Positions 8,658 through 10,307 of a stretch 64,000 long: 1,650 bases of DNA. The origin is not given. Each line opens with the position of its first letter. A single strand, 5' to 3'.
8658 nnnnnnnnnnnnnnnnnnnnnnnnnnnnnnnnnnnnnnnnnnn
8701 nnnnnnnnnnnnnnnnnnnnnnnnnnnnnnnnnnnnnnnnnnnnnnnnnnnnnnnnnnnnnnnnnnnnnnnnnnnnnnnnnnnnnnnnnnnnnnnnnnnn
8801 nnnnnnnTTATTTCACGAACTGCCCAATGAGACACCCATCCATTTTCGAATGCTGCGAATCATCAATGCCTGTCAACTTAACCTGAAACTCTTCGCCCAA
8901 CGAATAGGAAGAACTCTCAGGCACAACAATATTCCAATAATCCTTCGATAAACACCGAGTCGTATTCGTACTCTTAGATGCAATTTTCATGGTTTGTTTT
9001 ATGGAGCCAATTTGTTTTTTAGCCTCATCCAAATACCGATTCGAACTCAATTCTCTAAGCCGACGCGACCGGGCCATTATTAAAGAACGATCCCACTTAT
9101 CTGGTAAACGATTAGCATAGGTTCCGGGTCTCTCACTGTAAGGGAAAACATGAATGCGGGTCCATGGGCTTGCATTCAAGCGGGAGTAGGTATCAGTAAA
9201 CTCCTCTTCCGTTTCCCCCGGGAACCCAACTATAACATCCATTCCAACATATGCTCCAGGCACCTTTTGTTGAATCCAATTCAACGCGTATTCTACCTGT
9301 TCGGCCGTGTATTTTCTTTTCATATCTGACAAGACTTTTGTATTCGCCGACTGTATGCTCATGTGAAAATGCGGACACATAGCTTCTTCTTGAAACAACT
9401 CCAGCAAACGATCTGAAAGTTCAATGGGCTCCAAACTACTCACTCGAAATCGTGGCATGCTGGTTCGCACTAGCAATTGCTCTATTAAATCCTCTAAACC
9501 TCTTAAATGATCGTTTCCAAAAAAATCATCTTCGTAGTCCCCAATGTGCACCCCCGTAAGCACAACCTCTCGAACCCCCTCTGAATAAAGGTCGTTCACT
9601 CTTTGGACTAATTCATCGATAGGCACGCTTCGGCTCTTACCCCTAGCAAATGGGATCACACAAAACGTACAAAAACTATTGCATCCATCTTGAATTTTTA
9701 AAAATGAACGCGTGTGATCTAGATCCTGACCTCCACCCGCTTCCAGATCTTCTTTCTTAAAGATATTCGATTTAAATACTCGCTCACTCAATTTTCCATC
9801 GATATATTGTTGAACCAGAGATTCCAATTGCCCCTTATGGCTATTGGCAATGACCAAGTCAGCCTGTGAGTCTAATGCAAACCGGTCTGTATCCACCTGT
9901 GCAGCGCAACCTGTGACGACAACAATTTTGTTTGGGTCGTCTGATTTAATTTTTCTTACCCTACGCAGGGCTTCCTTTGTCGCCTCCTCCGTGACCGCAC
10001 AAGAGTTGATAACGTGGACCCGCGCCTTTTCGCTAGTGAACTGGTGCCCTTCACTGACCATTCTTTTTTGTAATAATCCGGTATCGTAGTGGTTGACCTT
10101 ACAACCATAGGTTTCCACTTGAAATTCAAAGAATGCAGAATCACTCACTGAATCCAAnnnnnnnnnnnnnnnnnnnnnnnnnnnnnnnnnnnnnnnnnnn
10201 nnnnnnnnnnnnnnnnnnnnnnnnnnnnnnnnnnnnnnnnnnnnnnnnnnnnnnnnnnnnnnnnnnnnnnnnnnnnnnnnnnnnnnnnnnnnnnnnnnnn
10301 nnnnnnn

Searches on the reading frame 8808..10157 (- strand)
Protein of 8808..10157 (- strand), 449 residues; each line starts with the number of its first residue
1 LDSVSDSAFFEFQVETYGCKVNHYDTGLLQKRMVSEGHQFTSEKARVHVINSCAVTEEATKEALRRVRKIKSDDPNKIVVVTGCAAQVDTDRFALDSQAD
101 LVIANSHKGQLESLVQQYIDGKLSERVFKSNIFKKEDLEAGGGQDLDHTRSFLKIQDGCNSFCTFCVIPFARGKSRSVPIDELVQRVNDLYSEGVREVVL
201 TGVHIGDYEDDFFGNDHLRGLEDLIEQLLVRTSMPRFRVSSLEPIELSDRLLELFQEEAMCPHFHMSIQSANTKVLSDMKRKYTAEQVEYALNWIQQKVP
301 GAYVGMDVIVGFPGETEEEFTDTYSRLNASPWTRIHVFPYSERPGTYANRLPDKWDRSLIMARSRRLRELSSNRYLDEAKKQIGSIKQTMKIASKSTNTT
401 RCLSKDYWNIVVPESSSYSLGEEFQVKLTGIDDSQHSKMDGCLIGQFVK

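Call 10: search_protein_families(library=pfam, proteins=[window:8808-10157:-], max_evalue=0.001)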
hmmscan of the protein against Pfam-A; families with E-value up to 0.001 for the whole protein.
window:8808-10157:- (449 aa): 2 families
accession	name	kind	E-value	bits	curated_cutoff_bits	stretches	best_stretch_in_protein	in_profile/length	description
PF04055.27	Radical_SAM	-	3.2e-25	89.7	29.5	1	154-326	2-165/166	Radical SAM superfamily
PF00919.26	UPF0004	-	1.9e-21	76.3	27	1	12-103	2-97/98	Uncharacterized protein family UPF0004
